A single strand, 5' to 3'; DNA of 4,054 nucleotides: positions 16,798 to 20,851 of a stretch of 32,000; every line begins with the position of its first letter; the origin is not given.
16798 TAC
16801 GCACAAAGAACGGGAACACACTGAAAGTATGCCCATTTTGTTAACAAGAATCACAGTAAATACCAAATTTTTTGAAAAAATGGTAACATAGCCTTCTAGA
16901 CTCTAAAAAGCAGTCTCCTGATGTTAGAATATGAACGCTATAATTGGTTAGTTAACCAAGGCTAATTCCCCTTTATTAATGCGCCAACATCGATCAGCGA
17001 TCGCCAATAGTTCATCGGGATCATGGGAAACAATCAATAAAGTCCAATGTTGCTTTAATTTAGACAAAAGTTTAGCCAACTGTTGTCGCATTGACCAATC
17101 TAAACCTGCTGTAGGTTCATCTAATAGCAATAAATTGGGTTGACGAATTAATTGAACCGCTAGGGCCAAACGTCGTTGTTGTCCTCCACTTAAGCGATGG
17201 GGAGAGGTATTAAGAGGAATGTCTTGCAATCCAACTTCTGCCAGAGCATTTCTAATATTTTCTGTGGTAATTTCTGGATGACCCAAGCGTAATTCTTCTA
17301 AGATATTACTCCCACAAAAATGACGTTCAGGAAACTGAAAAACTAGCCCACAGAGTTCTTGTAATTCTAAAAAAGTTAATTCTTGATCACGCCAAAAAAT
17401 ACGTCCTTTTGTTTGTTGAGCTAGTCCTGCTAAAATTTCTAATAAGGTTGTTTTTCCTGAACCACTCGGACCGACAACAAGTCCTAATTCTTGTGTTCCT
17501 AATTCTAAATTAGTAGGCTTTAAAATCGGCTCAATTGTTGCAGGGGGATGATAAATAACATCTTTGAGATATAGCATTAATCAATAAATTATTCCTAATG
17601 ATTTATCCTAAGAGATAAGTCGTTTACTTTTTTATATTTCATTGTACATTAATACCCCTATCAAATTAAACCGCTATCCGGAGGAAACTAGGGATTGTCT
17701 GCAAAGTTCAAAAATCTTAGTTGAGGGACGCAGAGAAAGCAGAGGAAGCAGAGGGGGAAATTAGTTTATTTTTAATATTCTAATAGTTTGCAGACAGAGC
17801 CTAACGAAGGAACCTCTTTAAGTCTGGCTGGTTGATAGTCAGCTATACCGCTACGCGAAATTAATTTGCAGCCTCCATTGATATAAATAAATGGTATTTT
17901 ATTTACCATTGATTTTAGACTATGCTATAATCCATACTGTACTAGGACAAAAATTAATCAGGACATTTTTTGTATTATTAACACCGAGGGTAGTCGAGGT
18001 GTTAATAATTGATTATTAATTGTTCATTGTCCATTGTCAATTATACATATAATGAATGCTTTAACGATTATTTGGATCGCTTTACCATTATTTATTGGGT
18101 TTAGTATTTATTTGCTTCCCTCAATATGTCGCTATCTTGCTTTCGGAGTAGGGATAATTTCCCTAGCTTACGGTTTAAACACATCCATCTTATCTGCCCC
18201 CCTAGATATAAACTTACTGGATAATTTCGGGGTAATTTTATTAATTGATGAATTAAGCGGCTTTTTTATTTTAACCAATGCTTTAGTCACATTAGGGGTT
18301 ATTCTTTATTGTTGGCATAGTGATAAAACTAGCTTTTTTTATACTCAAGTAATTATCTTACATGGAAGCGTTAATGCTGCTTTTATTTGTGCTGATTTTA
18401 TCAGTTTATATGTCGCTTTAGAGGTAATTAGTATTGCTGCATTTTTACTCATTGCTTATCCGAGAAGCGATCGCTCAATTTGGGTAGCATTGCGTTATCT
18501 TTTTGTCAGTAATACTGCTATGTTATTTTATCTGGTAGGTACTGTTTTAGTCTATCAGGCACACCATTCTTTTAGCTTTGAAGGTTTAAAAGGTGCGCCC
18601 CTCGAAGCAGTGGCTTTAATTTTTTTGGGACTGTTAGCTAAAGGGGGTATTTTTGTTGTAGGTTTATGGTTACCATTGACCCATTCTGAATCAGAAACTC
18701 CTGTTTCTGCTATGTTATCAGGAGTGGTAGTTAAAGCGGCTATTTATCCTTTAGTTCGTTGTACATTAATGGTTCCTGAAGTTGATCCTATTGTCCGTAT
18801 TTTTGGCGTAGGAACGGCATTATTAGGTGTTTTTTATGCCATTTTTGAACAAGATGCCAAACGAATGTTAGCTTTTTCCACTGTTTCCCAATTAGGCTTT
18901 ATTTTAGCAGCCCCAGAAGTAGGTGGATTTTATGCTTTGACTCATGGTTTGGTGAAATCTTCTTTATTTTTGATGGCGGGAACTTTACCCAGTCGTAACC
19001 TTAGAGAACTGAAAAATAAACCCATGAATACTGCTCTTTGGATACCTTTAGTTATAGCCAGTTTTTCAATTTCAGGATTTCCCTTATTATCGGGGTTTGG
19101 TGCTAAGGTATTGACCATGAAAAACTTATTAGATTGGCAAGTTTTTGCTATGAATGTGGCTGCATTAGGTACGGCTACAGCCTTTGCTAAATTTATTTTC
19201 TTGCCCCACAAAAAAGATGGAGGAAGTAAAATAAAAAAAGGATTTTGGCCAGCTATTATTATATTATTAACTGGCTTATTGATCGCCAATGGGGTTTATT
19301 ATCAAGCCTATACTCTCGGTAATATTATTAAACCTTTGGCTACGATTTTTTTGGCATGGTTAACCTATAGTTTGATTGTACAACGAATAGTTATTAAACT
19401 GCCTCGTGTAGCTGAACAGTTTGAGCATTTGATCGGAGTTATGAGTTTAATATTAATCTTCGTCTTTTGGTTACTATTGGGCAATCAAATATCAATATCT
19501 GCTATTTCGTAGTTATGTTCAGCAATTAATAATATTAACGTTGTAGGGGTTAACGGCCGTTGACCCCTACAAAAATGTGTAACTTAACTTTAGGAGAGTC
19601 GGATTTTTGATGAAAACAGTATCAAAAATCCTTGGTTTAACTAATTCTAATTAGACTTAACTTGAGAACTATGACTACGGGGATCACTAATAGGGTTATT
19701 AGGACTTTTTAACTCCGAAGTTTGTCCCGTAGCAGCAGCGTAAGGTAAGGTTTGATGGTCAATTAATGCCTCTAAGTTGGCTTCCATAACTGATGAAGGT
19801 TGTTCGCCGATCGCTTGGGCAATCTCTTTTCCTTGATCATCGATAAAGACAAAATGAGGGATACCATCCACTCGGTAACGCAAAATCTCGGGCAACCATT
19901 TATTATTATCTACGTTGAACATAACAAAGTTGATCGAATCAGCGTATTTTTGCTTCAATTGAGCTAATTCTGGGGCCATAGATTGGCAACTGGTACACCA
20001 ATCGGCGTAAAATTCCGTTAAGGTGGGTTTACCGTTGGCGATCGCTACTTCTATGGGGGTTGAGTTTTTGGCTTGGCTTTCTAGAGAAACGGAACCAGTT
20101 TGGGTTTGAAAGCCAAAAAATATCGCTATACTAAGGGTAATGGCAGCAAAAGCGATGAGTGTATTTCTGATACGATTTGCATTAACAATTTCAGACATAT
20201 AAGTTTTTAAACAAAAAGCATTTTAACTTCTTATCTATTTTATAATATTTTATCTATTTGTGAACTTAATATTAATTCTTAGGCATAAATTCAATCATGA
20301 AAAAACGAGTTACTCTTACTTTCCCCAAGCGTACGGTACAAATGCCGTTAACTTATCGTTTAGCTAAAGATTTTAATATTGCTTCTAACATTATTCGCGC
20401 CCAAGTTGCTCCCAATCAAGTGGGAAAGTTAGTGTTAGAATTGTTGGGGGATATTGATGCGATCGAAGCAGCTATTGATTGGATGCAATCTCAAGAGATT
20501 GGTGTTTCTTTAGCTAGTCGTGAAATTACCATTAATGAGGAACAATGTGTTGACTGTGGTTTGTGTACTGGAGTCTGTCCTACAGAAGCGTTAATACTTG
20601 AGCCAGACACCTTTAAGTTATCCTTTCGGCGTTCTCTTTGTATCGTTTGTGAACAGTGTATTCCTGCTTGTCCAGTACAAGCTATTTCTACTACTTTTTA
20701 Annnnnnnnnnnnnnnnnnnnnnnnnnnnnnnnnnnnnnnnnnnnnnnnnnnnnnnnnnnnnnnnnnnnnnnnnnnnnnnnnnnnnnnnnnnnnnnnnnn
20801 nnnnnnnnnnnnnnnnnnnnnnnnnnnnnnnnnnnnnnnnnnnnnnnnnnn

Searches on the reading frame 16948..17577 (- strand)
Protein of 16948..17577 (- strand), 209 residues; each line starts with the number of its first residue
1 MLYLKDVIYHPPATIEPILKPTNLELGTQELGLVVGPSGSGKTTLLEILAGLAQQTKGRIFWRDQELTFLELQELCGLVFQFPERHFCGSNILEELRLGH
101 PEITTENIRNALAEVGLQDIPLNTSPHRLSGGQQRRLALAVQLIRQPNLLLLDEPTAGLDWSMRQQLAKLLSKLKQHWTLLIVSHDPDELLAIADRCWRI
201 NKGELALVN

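Call 7: search_protein_families(library=pfam, proteins=[window:16948-17577:-])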
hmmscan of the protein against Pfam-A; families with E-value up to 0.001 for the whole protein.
window:16948-17577:- (209 aa): 7 families
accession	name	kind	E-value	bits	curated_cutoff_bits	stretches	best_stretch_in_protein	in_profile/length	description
PF00005.33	ABC_tran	-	7.4e-28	98.3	25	1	19-157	1-137/137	ABC transporter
PF13304.12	AAA_21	-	4.8e-15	56.9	27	2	80-187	170-300/304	AAA domain, putative AbiEii toxin, Type IV TA system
PF02463.25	SMC_N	-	4.3e-10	39.8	40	1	108-202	123-213/220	RecF/RecN/SMC N terminal domain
PF25199.1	nSTAND_NTPase5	-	8.9e-06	26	34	1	29-76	41-91/145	Novel STAND NTPase 5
PF13401.12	AAA_22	-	3.6e-05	24.5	27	1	28-159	4-96/130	AAA domain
PF13191.12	AAA_16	-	0.00037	21.5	32.6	1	27-125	22-104/167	AAA ATPase domain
PF13604.12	AAA_30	-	0.00049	20.3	27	0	30-60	19-49/191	AAA domain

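Call 72: search_protein_families(library=padloc, proteins=[window:16948-17577:-], max_evalue=0.001)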
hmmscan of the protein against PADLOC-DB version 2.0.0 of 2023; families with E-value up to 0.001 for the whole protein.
window:16948-17577:- (209 aa): 18 families
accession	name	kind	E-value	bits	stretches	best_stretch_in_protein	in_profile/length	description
PDLC04135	mad3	-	1.1e-31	108.7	2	116-203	252-340/374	mads_3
PDLC02980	AriA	-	8.2e-16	56.8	2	79-188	169-301/304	-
PDLC04140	mad8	-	3.5e-13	47.7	1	16-191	14-238/314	mads_8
PDLC04164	AriA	-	3e-09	34.8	1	128-188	171-234/253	-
PDLC04177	HEC-01A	-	6.2e-09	33.3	1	102-186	254-336/393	-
PDLC04175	HEC-01A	-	5.9e-08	30.1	1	124-185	244-306/363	-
PDLC04541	PDC-M25A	-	2.1e-07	28.4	0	23-60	15-52/380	-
PDLC02335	AbiLi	-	1.2e-06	25.8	0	114-200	163-251/326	AbiLi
PDLC04182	HEC-01A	-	3.6e-06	24.2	0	29-54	31-56/406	-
PDLC04678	PDC-M49A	-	3.5e-05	20.3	1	129-186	549-609/681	-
PDLC02979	AriA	-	0.00012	19.9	0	26-74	21-67/373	-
PDLC03859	LmuB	-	0.00017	18.9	0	24-49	19-44/611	-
PDLC04180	HEC-01A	-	0.0002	18.7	0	126-188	252-319/382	-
PDLC02914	ATPase-Toprim_I-B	-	0.00025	18.4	0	23-55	19-51/443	-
PDLC04213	HEC-02A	-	0.00028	18.6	0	135-180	215-265/337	-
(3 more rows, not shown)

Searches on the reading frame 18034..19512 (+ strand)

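Call 7: search_protein_families(library=pfam, proteins=[window:18034-19512:+])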
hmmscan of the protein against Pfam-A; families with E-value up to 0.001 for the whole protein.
window:18034-19512:+ (492 aa): 1 family
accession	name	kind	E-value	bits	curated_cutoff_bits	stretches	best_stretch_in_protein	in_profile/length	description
PF00361.26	Proton_antipo_M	-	3.9e-39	135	21.5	1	121-378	3-288/294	NADH:quinone oxidoreductase/Mrp antiporter, TM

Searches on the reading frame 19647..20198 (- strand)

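Call 7: search_protein_families(library=pfam, proteins=[window:19647-20198:-])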
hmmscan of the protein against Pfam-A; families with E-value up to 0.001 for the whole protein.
window:19647-20198:- (183 aa): 7 families
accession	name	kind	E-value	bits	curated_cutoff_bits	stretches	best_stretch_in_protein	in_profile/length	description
PF00085.26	Thioredoxin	-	1.6e-18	67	23.5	1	52-142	13-101/103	Thioredoxin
PF13098.12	Thioredoxin_2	-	6e-11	43.1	27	1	53-140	2-102/104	Thioredoxin-like domain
PF08534.16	Redoxin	-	5.9e-08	33.1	26.6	1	38-134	10-106/148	Redoxin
PF13905.12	Thioredoxin_8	-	1e-07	32.6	27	1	56-99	1-46/94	Thioredoxin-like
PF13899.12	Thioredoxin_7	-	3e-07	30.9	27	1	50-120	11-82/83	Thioredoxin-like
PF14595.12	Thioredoxin_9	-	1.8e-06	28.3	25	1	54-139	39-123/129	Thioredoxin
PF00578.27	AhpC-TSA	-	6.1e-05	23.4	26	1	43-131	12-99/124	AhpC/TSA family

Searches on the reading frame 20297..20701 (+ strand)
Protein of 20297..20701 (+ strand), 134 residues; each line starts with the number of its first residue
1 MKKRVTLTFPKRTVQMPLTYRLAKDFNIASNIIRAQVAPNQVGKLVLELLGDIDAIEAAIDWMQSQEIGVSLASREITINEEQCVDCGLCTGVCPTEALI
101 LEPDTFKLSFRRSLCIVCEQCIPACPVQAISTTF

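Call 7: search_protein_families(library=pfam, proteins=[window:20297-20701:+])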
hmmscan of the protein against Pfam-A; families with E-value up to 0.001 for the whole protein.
window:20297-20701:+ (134 aa): 13 families
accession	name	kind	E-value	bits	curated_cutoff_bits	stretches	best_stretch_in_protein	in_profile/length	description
PF09383.16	NIL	-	5.6e-18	65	24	1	3-70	1-71/73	NIL domain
PF00037.32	Fer4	-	5.8e-14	51.7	21.1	2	77-99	1-23/24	4Fe-4S binding domain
PF12837.12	Fer4_6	-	6.2e-12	45.3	25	2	77-99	2-24/24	4Fe-4S binding domain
PF14697.11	Fer4_21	-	1.3e-11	44.8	35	2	78-130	2-57/59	4Fe-4S dicluster domain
PF12838.12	Fer4_7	-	2.5e-11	44.3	27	1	73-98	27-52/52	4Fe-4S dicluster domain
PF13187.11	Fer4_9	-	1.4e-10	41.4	27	2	83-130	1-52/52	4Fe-4S dicluster domain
PF13484.11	Fer4_16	-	5.4e-08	33.9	30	0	83-102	1-20/66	4Fe-4S double cluster binding domain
PF12797.12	Fer4_2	-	2.7e-07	30.6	24.5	1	77-96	3-22/22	4Fe-4S binding domain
PF13237.11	Fer4_10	-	5.1e-07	30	25.5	1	77-126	2-53/53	4Fe-4S dicluster domain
PF25160.1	LdpA_Fe-S-bd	-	9.4e-06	25.8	27.6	1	90-132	9-45/49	LdpA Fe-S cluster-binding domain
PF13183.11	Fer4_8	-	2.2e-05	25.3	27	0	82-96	3-17/68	4Fe-4S dicluster domain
PF13534.11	Fer4_17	-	3.7e-05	24.6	22.2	0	82-97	44-59/61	4Fe-4S dicluster domain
PF12800.12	Fer4_4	-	0.00024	21.6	24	0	113-127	2-16/17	4Fe-4S binding domain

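Call 17: find_encoding_contigs(protein=window:20297-20701:+, flank=10000, max_places=10)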
Protein window:20297-20701:+ (134 aa): 3 contigs read that carry it; 3 places shown.
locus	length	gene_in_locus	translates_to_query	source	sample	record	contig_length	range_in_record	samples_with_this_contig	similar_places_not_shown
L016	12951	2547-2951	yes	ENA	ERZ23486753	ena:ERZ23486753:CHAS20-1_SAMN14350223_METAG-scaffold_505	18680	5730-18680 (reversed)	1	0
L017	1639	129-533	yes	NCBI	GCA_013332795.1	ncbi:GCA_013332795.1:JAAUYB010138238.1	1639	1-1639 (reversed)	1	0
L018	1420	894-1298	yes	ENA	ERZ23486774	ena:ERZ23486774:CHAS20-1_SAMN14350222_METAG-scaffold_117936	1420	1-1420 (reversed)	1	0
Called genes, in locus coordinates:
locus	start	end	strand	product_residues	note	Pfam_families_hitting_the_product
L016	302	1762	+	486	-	PF00361:Proton_antipo_M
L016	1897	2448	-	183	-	PF08534:Redoxin, PF14595:Thioredoxin_9 (weak), PF00085:Thioredoxin, PF13098:Thioredoxin_2, PF13899:Thioredoxin_7 (weak), PF13905:Thioredoxin_8 (faint)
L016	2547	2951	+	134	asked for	PF09383:NIL, PF12838:Fer4_7 (weak), PF12837:Fer4_6 (weak), PF13237:Fer4_10 (weak), PF00037:Fer4 (weak), PF14697:Fer4_21, PF13187:Fer4_9, PF00037:Fer4 (weak), +3 more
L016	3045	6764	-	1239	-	PF22736:NNH5, PF22722:NA-iREase1, PF05729:NACHT, PF00805:Pentapeptide (weak), PF25174:Beta-prop_THOC3, PF23414:Beta-prop_EML_2, PF25173:Beta-prop_WDR3_1st, PF25175:Beta-prop_WDR5, +7 more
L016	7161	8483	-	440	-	PF07508:Recombinase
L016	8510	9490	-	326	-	PF00288:GHMP_kinases_N, PF08544:GHMP_kinases_C (weak)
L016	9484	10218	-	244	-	PF00483:NTP_transferase, PF12804:NTP_transf_3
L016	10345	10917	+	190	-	PF08819:DUF1802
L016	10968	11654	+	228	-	PF01128:IspD, PF12804:NTP_transf_3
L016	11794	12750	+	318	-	PF13641:Glyco_tranf_2_3, PF00535:Glycos_transf_2, PF10111:Glyco_tranf_2_2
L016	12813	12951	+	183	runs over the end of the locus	PF01789:PsbP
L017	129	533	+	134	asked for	PF09383:NIL, PF12838:Fer4_7 (weak), PF12837:Fer4_6 (weak), PF13237:Fer4_10 (weak), PF00037:Fer4 (weak), PF14697:Fer4_21, PF13187:Fer4_9, PF00037:Fer4 (weak), +3 more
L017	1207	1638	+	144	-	?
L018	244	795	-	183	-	PF08534:Redoxin, PF14595:Thioredoxin_9 (weak), PF00085:Thioredoxin, PF13098:Thioredoxin_2, PF13899:Thioredoxin_7 (weak), PF13905:Thioredoxin_8 (faint)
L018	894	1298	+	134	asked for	PF09383:NIL, PF12838:Fer4_7 (weak), PF12837:Fer4_6 (weak), PF13237:Fer4_10 (weak), PF00037:Fer4 (weak), PF14697:Fer4_21, PF13187:Fer4_9, PF00037:Fer4 (weak), +3 more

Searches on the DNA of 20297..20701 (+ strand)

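Call 40: search_rna_families(sources=[L017, L018], threshold=gathering)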
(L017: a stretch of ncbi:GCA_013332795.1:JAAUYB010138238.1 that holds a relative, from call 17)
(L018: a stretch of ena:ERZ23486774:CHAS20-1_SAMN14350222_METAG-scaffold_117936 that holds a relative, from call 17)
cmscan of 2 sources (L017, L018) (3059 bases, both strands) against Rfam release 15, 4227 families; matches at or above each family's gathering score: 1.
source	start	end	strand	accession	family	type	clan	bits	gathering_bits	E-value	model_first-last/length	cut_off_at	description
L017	655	801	+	RF00174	Cobalamin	Cis-reg; riboswitch;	CL00101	53.3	31.5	9e-12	1-189/189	no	Cobalamin riboswitch aptamer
